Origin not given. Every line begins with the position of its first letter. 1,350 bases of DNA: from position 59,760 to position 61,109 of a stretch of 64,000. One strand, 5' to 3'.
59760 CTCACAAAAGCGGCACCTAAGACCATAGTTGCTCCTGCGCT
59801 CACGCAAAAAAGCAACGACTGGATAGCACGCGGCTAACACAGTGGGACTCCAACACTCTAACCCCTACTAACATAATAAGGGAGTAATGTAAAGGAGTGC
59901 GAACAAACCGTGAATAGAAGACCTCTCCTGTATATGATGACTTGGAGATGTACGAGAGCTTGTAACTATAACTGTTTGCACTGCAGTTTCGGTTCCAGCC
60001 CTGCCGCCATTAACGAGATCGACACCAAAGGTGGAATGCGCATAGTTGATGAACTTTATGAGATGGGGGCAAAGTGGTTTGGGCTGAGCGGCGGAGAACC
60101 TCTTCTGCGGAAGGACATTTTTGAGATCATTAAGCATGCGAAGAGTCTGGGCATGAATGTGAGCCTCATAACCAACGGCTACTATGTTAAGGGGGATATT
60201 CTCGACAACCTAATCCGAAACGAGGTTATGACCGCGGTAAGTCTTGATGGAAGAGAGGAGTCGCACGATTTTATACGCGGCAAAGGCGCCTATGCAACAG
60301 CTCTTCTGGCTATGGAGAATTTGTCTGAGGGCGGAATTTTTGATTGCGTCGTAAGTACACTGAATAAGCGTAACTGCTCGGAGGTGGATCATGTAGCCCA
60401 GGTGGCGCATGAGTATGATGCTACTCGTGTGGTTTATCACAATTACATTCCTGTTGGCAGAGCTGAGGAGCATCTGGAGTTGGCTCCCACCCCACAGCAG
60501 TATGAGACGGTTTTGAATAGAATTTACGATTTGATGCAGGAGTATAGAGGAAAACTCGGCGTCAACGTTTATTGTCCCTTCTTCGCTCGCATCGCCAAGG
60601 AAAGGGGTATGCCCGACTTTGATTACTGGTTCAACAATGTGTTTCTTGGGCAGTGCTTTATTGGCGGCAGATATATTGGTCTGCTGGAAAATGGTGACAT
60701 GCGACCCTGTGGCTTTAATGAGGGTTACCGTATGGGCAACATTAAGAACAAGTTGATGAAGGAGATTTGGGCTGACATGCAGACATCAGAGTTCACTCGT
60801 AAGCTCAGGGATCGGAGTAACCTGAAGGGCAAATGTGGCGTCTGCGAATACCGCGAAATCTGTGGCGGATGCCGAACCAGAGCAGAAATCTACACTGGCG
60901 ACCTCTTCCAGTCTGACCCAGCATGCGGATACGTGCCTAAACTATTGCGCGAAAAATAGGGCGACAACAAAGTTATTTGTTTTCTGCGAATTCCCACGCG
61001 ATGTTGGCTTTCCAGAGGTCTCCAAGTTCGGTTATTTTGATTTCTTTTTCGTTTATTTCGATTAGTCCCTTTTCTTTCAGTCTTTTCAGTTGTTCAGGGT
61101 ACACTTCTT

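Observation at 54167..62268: FhuD/BtuF-type ABC importer wired to four radical SAM enzymes: candidate anaerobic tetrapyrrole or metal-chelate uptake-and-remodelling locus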

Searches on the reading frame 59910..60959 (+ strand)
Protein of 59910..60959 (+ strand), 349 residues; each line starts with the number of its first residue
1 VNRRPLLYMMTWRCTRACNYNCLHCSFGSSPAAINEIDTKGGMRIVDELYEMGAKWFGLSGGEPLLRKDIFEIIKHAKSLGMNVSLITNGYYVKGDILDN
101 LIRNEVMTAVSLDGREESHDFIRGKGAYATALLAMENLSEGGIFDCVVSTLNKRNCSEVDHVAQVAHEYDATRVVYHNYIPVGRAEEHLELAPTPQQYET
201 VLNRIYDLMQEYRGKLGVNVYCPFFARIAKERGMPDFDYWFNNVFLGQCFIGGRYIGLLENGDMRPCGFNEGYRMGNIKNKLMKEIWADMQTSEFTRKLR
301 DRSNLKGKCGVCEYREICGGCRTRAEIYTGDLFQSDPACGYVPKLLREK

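Call 4: search_protein_families(library=pfam, proteins=[window:59910-60959:+], max_evalue=0.01)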
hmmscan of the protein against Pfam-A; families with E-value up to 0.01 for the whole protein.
window:59910-60959:+ (349 aa): 3 families
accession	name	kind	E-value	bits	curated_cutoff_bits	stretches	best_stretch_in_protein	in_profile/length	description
PF04055.27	Radical_SAM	-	2.6e-18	67.2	29.5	1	14-148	3-146/166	Radical SAM superfamily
PF13186.11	SPASM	-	1.8e-08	35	21.5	1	249-312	1-66/67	Iron-sulfur cluster-binding domain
PF13353.11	Fer4_12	-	0.0011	19.7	22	1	16-97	13-98/137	4Fe-4S single cluster domain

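Call 5: search_protein_families(library=ncbifam, proteins=[window:59910-60959:+], max_evalue=0.01)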
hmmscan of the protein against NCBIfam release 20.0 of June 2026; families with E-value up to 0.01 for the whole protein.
window:59910-60959:+ (349 aa): 77 families (the best 25 are shown)
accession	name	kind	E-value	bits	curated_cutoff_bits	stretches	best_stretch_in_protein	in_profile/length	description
TIGR04545.1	rSAM_ahbD_hemeb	equivalog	3.1e-60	204.4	500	1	9-343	1-339/339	heme b synthase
TIGR04053.2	TIGR04053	equivalog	8.3e-58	196.4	395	2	2-233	4-237/366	TIGR04053 family radical SAM/SPASM domain-containing protein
TIGR04055.1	rSAM_NirJ2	equivalog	3.6e-55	187.8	500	1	10-341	2-324/326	putative heme d1 biosynthesis radical SAM protein NirJ2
TIGR04054.1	rSAM_NirJ1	equivalog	6.4e-48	163.3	650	2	10-211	38-242/387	putative heme d1 biosynthesis radical SAM protein NirJ1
TIGR04546.1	rSAM_ahbC_deAc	equivalog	5.4e-47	160.4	650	1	9-340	40-384/390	12,18-didecarboxysiroheme deacetylase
TIGR04051.1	rSAM_NirJ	equivalog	2.8e-43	148.3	515.45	2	10-207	4-204/354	heme d1 biosynthesis radical SAM protein NirJ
TIGR04347.1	pseudo_SAM_Halo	equivalog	2.9e-42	145.3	525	2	10-213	40-246/390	TIGR04347 family pseudo-SAM/SPASM protein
TIGR03962.1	mycofact_rSAM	equivalog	2.4e-37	128.9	265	1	9-339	13-331/339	mycofactocin radical SAM maturase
TIGR04303.1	GeoRSP_rSAM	equivalog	1.6e-36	126.5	400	1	10-339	7-324/325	GeoRSP system radical SAM/SPASM protein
TIGR04340.1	rSAM_ACGX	hypoth_equivalog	6.4e-34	117.7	400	1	9-339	4-337/341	radical SAM/SPASM domain protein, ACGX system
NF045574.1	sacti_mat_StsB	exception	5.1e-33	114.6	625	2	5-186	93-276/466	StsB family radical SAM/SPASM domain sactipeptide maturase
NF050035.1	rSAM_WgK_link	exception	1.9e-32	112.7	650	2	13-209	14-213/367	radical SAM/SPASM peptide maturase WgkB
TIGR04133.1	rSAM_w_lipo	hypoth_equivalog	2.8e-30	105.5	425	1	7-321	23-330/350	TIGR04133 family radical SAM/SPASM protein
TIGR02109.1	PQQ_syn_pqqE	equivalog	1.1e-29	103.5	381.35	1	6-343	9-334/358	pyrroloquinoline quinone biosynthesis protein PqqE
TIGR04103.1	rSAM_nif11_3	equivalog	1.3e-27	96.5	725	1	11-330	8-334/412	nif11-class peptide radical SAM maturase 3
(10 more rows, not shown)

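Call 15: find_homologous_proteins(query=window:59910-60959:+, max_evalue=1e-20)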
Query window:59910-60959:+ (349 aa): 2166 proteins with E <= 1e-20 among 4673 candidates; the best 120 are listed.
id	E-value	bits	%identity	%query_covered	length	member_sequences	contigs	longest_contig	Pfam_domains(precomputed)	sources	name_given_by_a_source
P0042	1.5e-229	779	92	100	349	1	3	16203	PF13186.12,PF04055.28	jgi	jgi:radical SAM protein with 4Fe4S-binding SPASM domain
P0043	1.4e-223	760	92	98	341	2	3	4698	PF13186.12,PF04055.28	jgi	jgi:radical SAM protein with 4Fe4S-binding SPASM domain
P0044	1.6e-223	759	90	100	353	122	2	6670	PF13186.12,PF04055.28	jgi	-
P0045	1.6e-223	759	89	100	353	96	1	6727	PF13186.12,PF04055.28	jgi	jgi:radical SAM protein with 4Fe4S-binding SPASM domain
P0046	9.5e-223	757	88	100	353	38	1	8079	PF13186.12,PF04055.28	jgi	jgi:radical SAM protein with 4Fe4S-binding SPASM domain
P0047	1.9e-222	756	91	98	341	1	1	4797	PF13186.12,PF04055.28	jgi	jgi:radical SAM protein with 4Fe4S-binding SPASM domain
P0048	2.0e-222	756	89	100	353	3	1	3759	PF13186.12,PF04055.28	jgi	jgi:radical SAM protein with 4Fe4S-binding SPASM domain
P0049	5.1e-222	755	89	100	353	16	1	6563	PF13186.12,PF04055.28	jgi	-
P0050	1.1e-220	750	91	97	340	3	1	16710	PF13186.12,PF04055.28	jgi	-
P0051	1.0e-215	734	89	98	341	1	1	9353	PF13186.12,PF04055.28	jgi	-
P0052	8.6e-214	727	86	99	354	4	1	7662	PF13186.12,PF04055.28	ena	-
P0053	6.1e-212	721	93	94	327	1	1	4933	PF13186.12,PF04055.28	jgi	-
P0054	8.2e-210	714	83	100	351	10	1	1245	PF13186.12,PF04055.28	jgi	jgi:radical SAM protein with 4Fe4S-binding SPASM domain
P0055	4.1e-208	709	84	100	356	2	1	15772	PF13186.12,PF04055.28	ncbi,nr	ncbi:MAG: hypothetical protein CW691_00120 [Candidatus Bathyarchaeum sp.]|nr:MAG: hypothetical prote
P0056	6.4e-208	708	83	99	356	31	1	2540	PF13186.12,PF04055.28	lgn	-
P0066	6.8e-200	682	78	100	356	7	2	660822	PF13186.12,PF04055.28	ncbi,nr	ncbi:MAG: radical SAM protein [archaeon]|nr:radical SAM protein [Candidatus Bathyarchaeum sp.]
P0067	1.1e-199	681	80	100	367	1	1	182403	PF13186.12,PF04055.28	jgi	-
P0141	6.8e-141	488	64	88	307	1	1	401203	PF13186.12,PF04055.28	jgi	jgi:radical SAM protein with 4Fe4S-binding SPASM domain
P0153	6.0e-140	485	57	100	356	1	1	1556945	PF13186.12,PF04055.28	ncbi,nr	ncbi:MAG: radical SAM protein [Candidatus Bathyarchaeum sp.]|nr:MAG: radical SAM protein [Candidatus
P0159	2.9e-139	482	59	100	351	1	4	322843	PF04055.28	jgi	-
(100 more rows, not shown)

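Call 17: find_encoding_contigs(protein=P0066, flank=10000, max_places=2)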
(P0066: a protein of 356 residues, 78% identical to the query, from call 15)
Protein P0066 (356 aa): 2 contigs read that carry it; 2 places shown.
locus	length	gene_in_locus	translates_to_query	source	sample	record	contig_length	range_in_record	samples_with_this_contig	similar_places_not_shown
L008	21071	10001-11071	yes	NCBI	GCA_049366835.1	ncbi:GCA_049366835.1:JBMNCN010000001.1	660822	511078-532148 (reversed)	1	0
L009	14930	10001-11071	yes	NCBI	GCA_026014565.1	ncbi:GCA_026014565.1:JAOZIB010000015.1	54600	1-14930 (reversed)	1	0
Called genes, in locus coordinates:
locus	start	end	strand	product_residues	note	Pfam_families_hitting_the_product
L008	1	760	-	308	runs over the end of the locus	PF12840:HTH_20, PF01022:HTH_5 (weak), PF01978:TrmB (weak), PF05124:S_layer_C (weak)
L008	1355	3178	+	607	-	PF13522:GATase_6, PF13537:GATase_7, PF01380:SIS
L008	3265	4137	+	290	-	PF01497:Peripla_BP_2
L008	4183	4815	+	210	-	PF01902:Diphthami_syn_2_N, PF28410:Diphthami_syn_2_C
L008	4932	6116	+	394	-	PF01497:Peripla_BP_2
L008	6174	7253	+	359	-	PF01032:FecCD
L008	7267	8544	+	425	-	PF00005:ABC_tran, PF02463:SMC_N (weak), PF13175:AAA_15 (faint), PF13304:AAA_21 (faint), PF27219:MJ0874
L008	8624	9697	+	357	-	PF04055:Radical_SAM, PF13186:SPASM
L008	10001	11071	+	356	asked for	PF04055:Radical_SAM, PF13186:SPASM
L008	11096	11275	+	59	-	-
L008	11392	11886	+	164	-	PF14268:YoaP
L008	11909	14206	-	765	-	-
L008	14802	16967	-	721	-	-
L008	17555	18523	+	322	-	PF01699:Na_Ca_ex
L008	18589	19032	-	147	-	PF00582:Usp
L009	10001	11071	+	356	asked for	PF04055:Radical_SAM, PF13186:SPASM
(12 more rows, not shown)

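Call 18: find_encoding_contigs(protein=P0153, flank=10000, max_places=2)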
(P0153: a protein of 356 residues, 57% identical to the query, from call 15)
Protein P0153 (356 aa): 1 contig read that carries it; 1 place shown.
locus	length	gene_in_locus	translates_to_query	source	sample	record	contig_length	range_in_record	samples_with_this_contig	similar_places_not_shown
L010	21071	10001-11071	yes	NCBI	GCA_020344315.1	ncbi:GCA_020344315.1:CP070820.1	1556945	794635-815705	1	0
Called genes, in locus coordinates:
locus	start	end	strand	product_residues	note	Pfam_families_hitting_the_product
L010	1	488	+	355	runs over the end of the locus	PF18093:Trm5_N, PF25133:TYW2_N_2, PF02005:TRM, PF02475:TRM5-TYW2_MTfase, PF05175:MTS, PF06325:PrmA (weak), PF09445:Methyltransf_15, PF13847:Methyltransf_31 (weak), +1 more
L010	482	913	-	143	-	PF04027:DUF371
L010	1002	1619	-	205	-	PF06445:GyrI-like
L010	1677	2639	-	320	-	PF01022:HTH_5 (weak), PF01978:TrmB (weak), PF12840:HTH_20, PF05124:S_layer_C (faint)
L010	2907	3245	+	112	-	PF04930:FUN14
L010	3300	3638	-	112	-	-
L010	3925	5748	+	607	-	PF13522:GATase_6, PF13537:GATase_7, PF01380:SIS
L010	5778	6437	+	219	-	PF01902:Diphthami_syn_2_N, PF28410:Diphthami_syn_2_C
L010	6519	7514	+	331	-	PF01497:Peripla_BP_2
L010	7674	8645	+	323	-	PF01032:FecCD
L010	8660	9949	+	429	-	PF02463:SMC_N (weak), PF00005:ABC_tran, PF13304:AAA_21 (faint), PF27219:MJ0874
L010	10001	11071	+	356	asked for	PF04055:Radical_SAM, PF13186:SPASM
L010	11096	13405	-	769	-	-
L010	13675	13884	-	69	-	-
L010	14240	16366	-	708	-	-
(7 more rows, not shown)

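Call 19: find_encoding_contigs(protein=P0067, flank=10000, max_places=2)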
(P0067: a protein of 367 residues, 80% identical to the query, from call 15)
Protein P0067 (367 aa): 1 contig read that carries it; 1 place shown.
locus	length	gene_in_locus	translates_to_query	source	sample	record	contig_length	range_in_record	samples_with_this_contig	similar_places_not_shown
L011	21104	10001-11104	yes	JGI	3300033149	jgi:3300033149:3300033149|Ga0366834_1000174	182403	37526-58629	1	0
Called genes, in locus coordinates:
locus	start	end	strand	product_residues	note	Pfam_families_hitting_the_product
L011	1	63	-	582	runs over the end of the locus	PF00654:Voltage_CLC, PF00571:CBS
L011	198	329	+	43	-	-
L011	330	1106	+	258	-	PF27252:AF_1314_C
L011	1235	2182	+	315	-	-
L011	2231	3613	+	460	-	-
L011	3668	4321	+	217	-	-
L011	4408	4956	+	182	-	PF13803:DUF4184, PF04307:YdjM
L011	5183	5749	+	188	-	PF00227:Proteasome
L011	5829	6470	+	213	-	PF01871:AMMECR1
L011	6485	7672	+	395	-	PF13528:Glyco_trans_1_3 (weak), PF04101:Glyco_tran_28_C, PF06722:EryCIII-like_C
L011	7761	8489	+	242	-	-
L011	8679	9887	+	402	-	PF13439:Glyco_transf_4, PF13579:Glyco_trans_4_4, PF20706:GT4-conflict (faint), PF00534:Glycos_transf_1, PF13692:Glyco_trans_1_4, PF13524:Glyco_trans_1_2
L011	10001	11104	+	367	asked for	PF04055:Radical_SAM, PF13186:SPASM (weak)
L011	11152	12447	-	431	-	PF04055:Radical_SAM, PF06969:HemN_C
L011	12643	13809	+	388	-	PF12801:Fer4_5, PF00037:Fer4 (faint)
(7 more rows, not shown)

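Call 28: find_related_loci(query=A1, collection=genome_contigs, flank=10000)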
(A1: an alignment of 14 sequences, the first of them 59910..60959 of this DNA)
Query A1 (349 aa) in genome_contigs; peptide patterns used: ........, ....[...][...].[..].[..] (x = any residue, [..] = any of these).
600 stretches matched a pattern (row limit reached: there are more); 578 encode a relative of the query (tblastn E <= 1e-3); the best 80 are kept; 78 distinct loci.
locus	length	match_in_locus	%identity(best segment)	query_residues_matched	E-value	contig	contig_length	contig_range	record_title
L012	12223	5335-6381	84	1-349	0e+0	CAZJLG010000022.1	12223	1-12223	MAG TPA_asm: uncultured Candidatus Bathyarchaeia archaeon isolate binchicken_co150_774 genome assembly, contig: NODE_122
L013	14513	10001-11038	84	4-349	0e+0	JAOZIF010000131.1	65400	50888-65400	MAG: Candidatus Bathyarchaeum sp. isolate DYS_7 NODE_986, whole genome shotgun sequence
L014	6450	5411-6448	78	4-349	0e+0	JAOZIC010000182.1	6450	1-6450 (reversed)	MAG: Candidatus Bathyarchaeota archaeon isolate DYS_4 NODE_15582, whole genome shotgun sequence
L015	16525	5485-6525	59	3-348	5e-144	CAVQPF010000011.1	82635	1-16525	MAG: Candidatus Bathyarchaeota archaeon isolate MFD09779.bin.2.127 genome assembly, contig: contig_63224, whole genome s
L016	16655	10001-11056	56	1-348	3e-142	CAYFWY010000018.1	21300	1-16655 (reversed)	MAG TPA_asm: uncultured Candidatus Bathyarchaeia archaeon isolate ERP108616_co2_35 genome assembly, contig: NODE_3568_le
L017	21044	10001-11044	58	1-348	6e-142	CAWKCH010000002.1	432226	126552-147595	MAG: Candidatus Bathyarchaeota archaeon isolate MFD03804.bin.2.28 genome assembly, contig: contig_15244, whole genome sh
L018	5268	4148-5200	57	1-349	9e-143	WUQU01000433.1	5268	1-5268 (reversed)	MAG: Candidatus Bathyarchaeota archaeon isolate ILS 200 k141_57184, whole genome shotgun sequence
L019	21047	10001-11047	57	7-348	4e-141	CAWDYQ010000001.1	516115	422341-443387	MAG: Candidatus Bathyarchaeota archaeon isolate MFD09779.bin.1.203 genome assembly, contig: contig_22846, whole genome s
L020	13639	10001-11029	59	7-348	7e-141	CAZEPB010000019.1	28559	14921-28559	MAG TPA_asm: uncultured Candidatus Bathyarchaeia archaeon isolate binchicken_co294_146 genome assembly, contig: NODE_205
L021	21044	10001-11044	57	2-348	2e-140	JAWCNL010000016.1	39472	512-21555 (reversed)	MAG: Candidatus Bathyarchaeia archaeon isolate JZ-2_201709_bins_168 JZ-2_201709_bins_168_scaffold_16, whole genome shotg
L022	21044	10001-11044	58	2-349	3e-140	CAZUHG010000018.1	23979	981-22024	MAG TPA_asm: uncultured Candidatus Bathyarchaeia archaeon isolate binchicken_co43_171 genome assembly, contig: NODE_3552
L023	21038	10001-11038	56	7-348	6e-140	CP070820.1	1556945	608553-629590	MAG: Candidatus Bathyarchaeum sp. isolate bin115 chromosome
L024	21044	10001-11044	57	2-348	3e-139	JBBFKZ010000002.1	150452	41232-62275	MAG: Candidatus Bathyarchaeia archaeon isolate Uz-U4-12 NODE_2_length_150452_cov_4.686105, whole genome shotgun sequence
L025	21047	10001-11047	58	1-349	4e-139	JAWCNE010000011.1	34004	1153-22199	MAG: Candidatus Bathyarchaeia archaeon isolate JZ-2_201709_bins_121 JZ-2_201709_bins_121_scaffold_11, whole genome shotg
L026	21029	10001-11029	57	7-348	3e-137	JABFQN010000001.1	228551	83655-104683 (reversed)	Candidatus Bathyarchaeota archaeon A05DMB-3 NODE_38_length_228551_cov_21.533642, whole genome shotgun sequence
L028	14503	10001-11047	57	4-349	4e-136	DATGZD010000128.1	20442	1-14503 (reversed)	MAG TPA_asm: Candidatus Sulfotelmatobacter sp. isolate SMAG_U10654 k141_351052, whole genome shotgun sequence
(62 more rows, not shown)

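Call 32: find_encoding_contigs(protein=P0159, flank=10000, max_places=1)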
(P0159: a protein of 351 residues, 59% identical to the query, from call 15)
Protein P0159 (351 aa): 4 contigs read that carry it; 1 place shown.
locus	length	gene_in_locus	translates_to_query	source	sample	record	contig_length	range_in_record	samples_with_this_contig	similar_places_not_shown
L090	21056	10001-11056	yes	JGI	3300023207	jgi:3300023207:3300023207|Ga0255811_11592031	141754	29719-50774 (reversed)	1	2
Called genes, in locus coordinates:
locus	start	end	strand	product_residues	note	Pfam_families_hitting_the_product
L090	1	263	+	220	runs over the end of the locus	-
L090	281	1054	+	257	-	PF18822:CdvA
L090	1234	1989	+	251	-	-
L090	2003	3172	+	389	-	PF00004:AAA, PF17862:AAA_lid_3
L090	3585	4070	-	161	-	-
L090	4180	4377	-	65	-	-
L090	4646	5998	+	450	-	PF02310:B12-binding, PF04055:Radical_SAM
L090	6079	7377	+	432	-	PF04055:Radical_SAM, PF06969:HemN_C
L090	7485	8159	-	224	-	-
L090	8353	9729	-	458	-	PF03116:NQR2_RnfD_RnfE, PF13237:Fer4_10 (faint), PF00037:Fer4 (faint), PF14697:Fer4_21 (faint)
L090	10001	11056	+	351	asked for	PF04055:Radical_SAM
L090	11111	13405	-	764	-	-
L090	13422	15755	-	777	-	-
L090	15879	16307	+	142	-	PF02310:B12-binding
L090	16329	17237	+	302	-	PF02007:MtrH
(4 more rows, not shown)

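Call 33: find_encoding_contigs(protein=P0141, flank=10000, max_places=1)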
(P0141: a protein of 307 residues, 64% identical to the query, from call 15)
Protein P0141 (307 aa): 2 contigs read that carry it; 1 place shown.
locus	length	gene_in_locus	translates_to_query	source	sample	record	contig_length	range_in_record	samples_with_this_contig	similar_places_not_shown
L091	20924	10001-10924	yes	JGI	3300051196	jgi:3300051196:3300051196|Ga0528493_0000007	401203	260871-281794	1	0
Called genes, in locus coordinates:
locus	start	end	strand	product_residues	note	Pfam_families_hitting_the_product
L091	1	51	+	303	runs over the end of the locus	PF02007:MtrH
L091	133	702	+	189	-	PF07760:DUF1616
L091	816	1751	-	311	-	-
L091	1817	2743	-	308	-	PF16126:DUF4838 (weak)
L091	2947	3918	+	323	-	PF13302:Acetyltransf_3 (faint), PF13527:Acetyltransf_9 (faint), PF00583:Acetyltransf_1, PF14542:Acetyltransf_CG (faint), PF00583:Acetyltransf_1, PF13508:Acetyltransf_7, PF08445:FR47 (weak), PF13673:Acetyltransf_10 (weak)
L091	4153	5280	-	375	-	PF01955:CbiZ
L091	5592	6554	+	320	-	-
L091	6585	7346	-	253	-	PF00795:CN_hydrolase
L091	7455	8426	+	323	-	PF00733:Asn_synthase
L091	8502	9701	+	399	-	PF13439:Glyco_transf_4, PF13579:Glyco_trans_4_4 (weak), PF20706:GT4-conflict (weak), PF00534:Glycos_transf_1, PF13692:Glyco_trans_1_4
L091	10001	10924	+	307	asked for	PF04055:Radical_SAM, PF13186:SPASM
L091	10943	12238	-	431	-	PF04055:Radical_SAM, PF06969:HemN_C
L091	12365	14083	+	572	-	PF07969:Amidohydro_3, PF01979:Amidohydro_1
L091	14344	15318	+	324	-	PF03186:CobD_Cbib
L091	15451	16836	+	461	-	PF02310:B12-binding, PF04055:Radical_SAM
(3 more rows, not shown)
